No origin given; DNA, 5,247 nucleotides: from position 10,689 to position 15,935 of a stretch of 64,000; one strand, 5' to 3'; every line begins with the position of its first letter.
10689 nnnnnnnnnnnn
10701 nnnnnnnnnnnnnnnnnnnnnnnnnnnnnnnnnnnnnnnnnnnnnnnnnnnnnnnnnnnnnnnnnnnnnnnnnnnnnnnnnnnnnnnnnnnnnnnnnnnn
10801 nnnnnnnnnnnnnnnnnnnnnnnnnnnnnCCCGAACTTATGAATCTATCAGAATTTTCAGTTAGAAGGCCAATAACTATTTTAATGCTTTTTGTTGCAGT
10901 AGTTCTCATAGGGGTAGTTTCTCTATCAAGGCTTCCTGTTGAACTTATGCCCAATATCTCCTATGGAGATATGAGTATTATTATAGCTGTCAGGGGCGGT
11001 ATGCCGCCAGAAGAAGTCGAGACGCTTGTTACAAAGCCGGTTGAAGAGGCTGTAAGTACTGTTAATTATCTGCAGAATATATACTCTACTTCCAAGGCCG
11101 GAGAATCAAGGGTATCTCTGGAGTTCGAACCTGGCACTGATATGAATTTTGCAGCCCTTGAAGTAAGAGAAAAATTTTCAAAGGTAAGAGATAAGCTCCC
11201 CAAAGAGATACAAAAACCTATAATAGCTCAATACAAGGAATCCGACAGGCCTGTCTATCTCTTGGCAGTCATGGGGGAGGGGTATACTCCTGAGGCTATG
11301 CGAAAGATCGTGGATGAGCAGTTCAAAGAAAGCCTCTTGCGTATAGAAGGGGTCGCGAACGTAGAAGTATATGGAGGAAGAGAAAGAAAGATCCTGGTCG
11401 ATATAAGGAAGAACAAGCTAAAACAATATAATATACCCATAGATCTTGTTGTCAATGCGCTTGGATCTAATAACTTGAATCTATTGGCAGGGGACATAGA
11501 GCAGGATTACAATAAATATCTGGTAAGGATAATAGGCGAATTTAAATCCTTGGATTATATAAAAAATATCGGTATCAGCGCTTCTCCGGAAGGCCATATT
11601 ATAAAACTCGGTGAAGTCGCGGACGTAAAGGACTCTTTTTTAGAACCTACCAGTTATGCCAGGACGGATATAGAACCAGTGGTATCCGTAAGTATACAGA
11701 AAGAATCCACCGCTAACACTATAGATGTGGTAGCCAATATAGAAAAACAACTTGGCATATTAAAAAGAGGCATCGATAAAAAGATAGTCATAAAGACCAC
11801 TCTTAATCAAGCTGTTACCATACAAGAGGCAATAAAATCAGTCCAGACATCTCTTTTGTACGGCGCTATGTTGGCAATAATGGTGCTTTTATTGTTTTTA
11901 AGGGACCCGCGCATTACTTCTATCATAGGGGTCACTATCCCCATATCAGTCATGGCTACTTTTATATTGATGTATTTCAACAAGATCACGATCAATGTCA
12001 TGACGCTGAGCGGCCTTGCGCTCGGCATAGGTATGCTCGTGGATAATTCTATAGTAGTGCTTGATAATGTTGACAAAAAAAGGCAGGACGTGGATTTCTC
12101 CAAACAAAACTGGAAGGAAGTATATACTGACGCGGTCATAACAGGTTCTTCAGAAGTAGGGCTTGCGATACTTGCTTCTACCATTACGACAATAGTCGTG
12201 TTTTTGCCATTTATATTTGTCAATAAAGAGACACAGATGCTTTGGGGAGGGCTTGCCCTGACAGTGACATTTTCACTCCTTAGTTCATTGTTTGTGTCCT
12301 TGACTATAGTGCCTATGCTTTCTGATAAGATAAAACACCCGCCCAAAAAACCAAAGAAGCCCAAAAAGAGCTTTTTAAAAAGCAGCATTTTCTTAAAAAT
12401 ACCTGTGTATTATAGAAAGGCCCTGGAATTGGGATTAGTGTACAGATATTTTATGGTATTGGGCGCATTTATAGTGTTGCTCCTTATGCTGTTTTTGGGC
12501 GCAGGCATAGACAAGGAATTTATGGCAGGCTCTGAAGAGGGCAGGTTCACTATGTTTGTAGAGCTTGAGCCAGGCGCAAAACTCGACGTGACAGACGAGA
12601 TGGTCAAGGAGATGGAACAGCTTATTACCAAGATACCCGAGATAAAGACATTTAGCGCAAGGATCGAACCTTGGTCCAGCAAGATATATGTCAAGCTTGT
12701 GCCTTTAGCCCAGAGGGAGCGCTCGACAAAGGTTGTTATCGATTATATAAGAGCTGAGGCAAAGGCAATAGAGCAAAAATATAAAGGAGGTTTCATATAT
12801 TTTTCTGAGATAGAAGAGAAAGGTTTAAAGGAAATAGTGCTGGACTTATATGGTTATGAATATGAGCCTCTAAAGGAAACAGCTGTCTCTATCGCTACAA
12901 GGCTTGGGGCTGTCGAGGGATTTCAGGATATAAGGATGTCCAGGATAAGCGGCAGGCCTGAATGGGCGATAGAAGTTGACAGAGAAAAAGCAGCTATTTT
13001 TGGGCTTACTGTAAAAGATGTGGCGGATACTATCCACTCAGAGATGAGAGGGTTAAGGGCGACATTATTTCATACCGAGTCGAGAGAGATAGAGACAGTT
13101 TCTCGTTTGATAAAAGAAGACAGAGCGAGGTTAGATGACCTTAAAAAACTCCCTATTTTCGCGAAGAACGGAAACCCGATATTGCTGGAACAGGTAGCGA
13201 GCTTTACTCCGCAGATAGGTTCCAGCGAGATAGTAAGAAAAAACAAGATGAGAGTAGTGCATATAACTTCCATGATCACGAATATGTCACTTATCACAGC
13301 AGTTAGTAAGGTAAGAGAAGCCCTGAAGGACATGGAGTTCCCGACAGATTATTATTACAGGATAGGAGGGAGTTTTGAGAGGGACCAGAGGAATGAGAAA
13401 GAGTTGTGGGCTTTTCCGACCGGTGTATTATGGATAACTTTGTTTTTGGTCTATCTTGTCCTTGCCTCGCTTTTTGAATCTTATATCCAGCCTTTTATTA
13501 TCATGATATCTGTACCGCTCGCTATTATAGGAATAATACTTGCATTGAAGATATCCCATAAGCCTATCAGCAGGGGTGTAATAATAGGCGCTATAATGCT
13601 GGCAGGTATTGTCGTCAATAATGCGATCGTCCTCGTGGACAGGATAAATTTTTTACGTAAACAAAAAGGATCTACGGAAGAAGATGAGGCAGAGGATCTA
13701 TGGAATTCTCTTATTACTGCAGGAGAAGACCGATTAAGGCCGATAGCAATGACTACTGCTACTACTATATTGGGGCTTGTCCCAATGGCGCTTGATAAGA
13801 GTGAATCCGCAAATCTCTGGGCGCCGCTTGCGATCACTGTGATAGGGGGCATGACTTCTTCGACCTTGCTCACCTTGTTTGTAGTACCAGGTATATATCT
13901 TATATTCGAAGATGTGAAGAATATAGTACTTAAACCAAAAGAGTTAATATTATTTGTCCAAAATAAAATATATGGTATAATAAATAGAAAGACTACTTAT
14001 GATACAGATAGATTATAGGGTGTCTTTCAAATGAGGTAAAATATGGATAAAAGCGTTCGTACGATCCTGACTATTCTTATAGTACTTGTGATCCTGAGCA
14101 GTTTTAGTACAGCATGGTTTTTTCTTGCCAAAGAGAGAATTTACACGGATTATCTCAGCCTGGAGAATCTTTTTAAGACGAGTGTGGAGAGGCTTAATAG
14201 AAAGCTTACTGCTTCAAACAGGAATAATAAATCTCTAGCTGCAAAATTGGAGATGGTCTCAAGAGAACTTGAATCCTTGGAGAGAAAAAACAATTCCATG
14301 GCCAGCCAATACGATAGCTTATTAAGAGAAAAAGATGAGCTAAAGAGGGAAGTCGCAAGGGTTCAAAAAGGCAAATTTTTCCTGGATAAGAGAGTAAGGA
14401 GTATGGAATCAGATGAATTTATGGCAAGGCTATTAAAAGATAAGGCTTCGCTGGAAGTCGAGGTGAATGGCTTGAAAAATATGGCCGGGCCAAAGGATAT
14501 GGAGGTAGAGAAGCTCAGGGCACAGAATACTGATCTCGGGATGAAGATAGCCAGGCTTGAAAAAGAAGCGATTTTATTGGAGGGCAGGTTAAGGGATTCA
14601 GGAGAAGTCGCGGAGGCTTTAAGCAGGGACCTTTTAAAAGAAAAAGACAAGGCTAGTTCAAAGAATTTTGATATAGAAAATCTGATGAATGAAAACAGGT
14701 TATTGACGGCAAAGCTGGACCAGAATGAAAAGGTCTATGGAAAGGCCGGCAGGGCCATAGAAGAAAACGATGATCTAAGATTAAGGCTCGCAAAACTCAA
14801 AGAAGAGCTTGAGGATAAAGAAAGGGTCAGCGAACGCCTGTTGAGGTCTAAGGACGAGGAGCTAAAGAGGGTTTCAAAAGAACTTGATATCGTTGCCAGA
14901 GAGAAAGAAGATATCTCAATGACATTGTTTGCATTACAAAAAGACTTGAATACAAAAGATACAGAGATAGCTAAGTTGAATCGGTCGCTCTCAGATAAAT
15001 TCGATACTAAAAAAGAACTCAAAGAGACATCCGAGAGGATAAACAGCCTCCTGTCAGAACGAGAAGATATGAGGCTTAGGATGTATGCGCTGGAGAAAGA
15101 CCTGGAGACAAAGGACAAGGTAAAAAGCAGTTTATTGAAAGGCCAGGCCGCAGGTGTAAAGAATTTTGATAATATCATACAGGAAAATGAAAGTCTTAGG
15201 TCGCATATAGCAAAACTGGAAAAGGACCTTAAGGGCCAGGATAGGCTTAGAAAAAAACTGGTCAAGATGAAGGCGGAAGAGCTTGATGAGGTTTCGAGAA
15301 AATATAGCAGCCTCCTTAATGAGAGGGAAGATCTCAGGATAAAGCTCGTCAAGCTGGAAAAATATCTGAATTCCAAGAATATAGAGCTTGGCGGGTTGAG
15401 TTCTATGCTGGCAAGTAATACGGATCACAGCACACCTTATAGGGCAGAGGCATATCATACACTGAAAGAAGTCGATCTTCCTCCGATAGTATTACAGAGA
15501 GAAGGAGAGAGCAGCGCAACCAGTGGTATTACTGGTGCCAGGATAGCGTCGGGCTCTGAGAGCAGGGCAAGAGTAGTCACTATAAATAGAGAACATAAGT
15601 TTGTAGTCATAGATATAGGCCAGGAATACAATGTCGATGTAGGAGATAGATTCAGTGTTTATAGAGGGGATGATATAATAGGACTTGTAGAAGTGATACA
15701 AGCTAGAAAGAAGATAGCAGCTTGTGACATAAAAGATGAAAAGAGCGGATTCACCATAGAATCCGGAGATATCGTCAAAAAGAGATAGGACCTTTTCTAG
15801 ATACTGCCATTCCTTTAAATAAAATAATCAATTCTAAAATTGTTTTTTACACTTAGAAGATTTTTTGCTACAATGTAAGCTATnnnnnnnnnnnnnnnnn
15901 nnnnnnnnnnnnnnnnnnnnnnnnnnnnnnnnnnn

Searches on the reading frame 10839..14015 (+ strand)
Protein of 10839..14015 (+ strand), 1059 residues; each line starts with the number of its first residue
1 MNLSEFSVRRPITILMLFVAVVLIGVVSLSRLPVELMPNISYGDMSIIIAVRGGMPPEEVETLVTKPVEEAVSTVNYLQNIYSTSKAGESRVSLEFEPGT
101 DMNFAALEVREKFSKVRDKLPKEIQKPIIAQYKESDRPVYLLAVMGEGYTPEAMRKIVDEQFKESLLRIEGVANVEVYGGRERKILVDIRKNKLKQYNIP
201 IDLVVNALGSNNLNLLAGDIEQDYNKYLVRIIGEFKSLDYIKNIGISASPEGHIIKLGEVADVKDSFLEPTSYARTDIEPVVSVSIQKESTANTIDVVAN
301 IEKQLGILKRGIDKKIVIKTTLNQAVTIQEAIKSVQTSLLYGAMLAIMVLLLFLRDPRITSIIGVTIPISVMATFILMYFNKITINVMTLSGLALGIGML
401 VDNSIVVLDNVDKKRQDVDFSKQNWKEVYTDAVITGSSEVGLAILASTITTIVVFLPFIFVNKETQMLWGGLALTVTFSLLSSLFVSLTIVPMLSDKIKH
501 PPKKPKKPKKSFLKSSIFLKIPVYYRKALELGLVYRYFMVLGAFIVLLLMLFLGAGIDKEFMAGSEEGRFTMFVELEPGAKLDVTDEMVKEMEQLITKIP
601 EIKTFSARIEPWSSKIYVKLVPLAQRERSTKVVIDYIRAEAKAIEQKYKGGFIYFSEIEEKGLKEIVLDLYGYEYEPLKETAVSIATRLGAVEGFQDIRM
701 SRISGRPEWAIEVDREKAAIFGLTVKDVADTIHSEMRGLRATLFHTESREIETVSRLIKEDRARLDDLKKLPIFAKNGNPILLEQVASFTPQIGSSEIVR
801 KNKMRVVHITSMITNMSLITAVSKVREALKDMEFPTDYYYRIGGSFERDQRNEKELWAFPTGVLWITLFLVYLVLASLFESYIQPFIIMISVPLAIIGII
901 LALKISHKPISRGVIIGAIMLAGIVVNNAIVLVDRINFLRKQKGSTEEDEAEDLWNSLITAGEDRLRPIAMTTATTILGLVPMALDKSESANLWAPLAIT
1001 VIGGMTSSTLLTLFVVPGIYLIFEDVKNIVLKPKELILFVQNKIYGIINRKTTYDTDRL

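Call 3: search_protein_families(library=pfam, proteins=[window:10839-14015:+], max_evalue=10)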
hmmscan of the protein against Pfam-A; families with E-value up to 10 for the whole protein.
window:10839-14015:+ (1059 aa): 4 families
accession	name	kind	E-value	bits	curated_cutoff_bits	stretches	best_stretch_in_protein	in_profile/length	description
PF00873.25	ACR_tran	-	4.3e-225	750.2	28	1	4-1023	2-1020/1021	AcrB/AcrD/AcrF family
PF02355.23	SecD_SecF_C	-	2.1e-07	31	20.5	2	864-1020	37-183/189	Protein export membrane protein SecD/SecF, C-terminal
PF20415.3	DUF6699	-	0.21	12.2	24.1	1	702-750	37-84/131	Family of unknown function (DUF6699)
PF03176.21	MMPL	-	1.1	8.6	20.5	1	864-1022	149-301/333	MMPL family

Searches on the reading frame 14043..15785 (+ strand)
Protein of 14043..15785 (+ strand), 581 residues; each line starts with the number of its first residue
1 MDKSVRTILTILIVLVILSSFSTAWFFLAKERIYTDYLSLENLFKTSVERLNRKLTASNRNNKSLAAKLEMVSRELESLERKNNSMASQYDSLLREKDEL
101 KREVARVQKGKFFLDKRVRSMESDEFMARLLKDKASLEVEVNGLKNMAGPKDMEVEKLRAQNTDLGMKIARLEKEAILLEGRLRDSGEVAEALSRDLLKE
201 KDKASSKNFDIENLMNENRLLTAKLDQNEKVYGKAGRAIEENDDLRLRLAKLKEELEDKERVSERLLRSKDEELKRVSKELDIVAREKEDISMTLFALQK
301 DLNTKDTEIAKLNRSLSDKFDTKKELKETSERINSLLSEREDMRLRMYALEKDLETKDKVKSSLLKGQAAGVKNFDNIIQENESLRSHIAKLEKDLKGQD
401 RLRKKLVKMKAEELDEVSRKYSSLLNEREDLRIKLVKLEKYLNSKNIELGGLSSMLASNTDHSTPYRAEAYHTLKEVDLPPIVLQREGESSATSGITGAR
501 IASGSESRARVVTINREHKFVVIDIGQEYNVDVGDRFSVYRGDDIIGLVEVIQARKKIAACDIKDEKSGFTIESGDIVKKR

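Call 20: search_protein_families(library=pfam, proteins=[window:14043-15785:+], max_evalue=0.001)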
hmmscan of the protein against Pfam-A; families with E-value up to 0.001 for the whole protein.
window:14043-15785:+ (581 aa): 1 family
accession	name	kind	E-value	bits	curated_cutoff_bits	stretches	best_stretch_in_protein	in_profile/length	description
PF02183.23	HALZ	-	0.00011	22.7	28.1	0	77-106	8-37/43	Homeobox associated leucine zipper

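Call 45: search_protein_families(library=pfam, proteins=[window:14043-15785:+], max_evalue=0.01)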
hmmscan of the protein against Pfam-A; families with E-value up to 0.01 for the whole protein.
window:14043-15785:+ (581 aa): 3 families
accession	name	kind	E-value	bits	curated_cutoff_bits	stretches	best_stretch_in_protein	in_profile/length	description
PF02183.23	HALZ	-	0.00011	22.7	28.1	1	77-106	8-37/43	Homeobox associated leucine zipper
PF10473.14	CENP-F_leu_zip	-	0.0024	18.4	34.5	0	237-349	14-122/140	Leucine-rich repeats of kinetochore protein Cenp-F/LEK1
PF07989.16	Cnn_1N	-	0.0032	18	28.5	1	326-406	2-69/74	Centrosomin N-terminal motif 1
